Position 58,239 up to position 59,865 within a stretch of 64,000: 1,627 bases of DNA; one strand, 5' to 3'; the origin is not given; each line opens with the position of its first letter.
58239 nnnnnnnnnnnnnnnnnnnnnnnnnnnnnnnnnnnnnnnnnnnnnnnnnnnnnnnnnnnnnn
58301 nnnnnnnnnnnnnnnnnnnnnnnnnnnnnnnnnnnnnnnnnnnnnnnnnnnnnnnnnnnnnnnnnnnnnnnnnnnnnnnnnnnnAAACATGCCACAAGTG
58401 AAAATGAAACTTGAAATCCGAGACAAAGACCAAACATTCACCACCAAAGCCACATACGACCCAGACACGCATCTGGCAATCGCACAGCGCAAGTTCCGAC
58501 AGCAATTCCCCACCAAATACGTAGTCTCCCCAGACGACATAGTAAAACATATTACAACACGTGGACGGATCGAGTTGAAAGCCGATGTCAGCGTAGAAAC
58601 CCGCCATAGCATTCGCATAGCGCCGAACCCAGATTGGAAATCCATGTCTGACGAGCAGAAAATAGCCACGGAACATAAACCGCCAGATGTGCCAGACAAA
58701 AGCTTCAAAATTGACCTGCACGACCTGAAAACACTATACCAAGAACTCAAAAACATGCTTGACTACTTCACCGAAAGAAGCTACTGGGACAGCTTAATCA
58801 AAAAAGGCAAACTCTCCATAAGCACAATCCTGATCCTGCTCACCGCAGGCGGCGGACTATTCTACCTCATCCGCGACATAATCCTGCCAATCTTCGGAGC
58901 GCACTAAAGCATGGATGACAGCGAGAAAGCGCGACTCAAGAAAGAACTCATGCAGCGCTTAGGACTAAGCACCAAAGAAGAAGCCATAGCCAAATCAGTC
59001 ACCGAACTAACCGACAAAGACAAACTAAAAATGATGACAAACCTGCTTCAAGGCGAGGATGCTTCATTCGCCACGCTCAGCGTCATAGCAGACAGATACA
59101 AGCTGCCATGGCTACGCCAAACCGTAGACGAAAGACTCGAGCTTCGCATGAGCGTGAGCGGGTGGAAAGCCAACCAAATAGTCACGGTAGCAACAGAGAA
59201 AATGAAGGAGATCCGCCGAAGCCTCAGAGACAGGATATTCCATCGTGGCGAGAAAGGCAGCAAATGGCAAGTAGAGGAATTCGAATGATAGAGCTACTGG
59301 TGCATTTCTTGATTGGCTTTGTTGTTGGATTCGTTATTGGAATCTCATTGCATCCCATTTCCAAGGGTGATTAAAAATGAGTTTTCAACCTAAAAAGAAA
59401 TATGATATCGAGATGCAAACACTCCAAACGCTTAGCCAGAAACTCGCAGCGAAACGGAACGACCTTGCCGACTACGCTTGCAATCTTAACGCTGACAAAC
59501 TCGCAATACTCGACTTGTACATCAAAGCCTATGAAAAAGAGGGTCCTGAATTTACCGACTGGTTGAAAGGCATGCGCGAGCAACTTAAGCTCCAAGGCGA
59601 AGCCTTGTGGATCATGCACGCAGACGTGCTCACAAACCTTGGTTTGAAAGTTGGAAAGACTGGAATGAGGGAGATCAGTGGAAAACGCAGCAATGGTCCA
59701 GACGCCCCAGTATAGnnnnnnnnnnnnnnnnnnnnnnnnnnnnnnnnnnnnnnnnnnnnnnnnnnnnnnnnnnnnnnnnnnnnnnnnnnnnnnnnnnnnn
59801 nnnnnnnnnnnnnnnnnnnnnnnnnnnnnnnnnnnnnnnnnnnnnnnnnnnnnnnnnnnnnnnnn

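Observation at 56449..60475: Virus-like morphogenesis module with no recognisable capsid or replicase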

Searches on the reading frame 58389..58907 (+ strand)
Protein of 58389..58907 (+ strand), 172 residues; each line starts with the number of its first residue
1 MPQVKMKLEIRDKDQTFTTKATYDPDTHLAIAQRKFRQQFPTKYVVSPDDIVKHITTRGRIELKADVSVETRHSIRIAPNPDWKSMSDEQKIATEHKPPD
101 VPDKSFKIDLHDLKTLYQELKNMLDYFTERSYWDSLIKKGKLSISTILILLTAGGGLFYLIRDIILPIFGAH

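Call 7: search_protein_families(library=pfam, max_evalue=0.1, proteins=[window:58389-58907:+])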
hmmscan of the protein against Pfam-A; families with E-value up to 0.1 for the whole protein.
window:58389-58907:+ (172 aa): 1 family
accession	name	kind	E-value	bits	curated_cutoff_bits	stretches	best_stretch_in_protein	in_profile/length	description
PF18472.7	HP1451_C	-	0.072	13.6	25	0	28-45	35-52/67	HP1451 C-terminal domain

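Call 9: search_protein_families(library=phrogs, max_evalue=0.1, proteins=[window:58389-58907:+])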
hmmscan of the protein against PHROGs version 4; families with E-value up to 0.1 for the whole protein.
window:58389-58907:+ (172 aa): 2 families
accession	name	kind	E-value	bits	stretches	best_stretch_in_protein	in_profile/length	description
phrog_5507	-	unknown function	0.041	15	1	101-143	20-60/85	-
phrog_8076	-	unknown function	0.053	14.8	0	66-102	13-49/76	-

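Call 97: search_protein_families(library=ncbifam, max_evalue=0.01, proteins=[window:58389-58907:+])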
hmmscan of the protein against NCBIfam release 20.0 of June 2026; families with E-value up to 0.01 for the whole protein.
window:58389-58907:+ (172 aa): 0 families

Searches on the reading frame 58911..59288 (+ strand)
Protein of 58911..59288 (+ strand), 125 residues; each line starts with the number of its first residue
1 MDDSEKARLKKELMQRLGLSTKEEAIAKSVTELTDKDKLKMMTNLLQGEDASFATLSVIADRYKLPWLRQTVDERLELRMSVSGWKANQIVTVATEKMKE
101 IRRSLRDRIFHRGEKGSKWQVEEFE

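Call 7: search_protein_families(library=pfam, max_evalue=0.1, proteins=[window:58911-59288:+])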
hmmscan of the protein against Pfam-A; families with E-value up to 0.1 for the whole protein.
window:58911-59288:+ (125 aa): 1 family
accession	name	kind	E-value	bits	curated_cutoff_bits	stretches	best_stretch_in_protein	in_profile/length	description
PF01580.24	FtsK_SpoIIIE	-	0.039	13.8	24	1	61-91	165-195/221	FtsK/SpoIIIE family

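Call 9: search_protein_families(library=phrogs, max_evalue=0.1, proteins=[window:58911-59288:+])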
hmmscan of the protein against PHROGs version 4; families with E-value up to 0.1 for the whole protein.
window:58911-59288:+ (125 aa): 0 families

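Call 97: search_protein_families(library=ncbifam, max_evalue=0.01, proteins=[window:58911-59288:+])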
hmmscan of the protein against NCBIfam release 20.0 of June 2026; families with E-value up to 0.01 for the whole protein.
window:58911-59288:+ (125 aa): 0 families

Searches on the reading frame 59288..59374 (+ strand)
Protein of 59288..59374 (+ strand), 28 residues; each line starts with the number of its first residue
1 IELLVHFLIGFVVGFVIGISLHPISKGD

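Call 7: search_protein_families(library=pfam, max_evalue=0.1, proteins=[window:59288-59374:+])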
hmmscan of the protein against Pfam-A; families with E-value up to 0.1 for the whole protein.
window:59288-59374:+ (28 aa): 0 families

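Call 9: search_protein_families(library=phrogs, max_evalue=0.1, proteins=[window:59288-59374:+])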
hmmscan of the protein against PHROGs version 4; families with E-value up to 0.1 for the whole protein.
window:59288-59374:+ (28 aa): 2 families
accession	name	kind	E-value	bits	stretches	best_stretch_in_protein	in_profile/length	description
phrog_3879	-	unknown function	0.004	18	1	2-19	3-20/54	-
phrog_16518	-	unknown function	0.052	14.5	1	1-20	2-21/46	-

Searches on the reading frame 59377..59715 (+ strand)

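Call 7: search_protein_families(library=pfam, max_evalue=0.1, proteins=[window:59377-59715:+])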
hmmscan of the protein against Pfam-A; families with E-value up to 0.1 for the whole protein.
window:59377-59715:+ (112 aa): 1 family
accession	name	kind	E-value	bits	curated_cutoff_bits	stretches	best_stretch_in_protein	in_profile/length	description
PF15871.10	JMY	-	0.09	12.8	27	1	17-95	89-167/263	Junction-mediating and -regulatory protein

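Call 9: search_protein_families(library=phrogs, max_evalue=0.1, proteins=[window:59377-59715:+])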
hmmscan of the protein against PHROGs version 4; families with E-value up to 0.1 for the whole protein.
window:59377-59715:+ (112 aa): 1 family
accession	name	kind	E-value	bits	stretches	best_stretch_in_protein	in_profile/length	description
phrog_15646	-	unknown function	0.004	17.7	1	10-77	69-136/293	-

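Call 97: search_protein_families(library=ncbifam, max_evalue=0.01, proteins=[window:59377-59715:+])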
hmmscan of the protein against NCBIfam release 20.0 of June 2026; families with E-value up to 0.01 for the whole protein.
window:59377-59715:+ (112 aa): 0 families
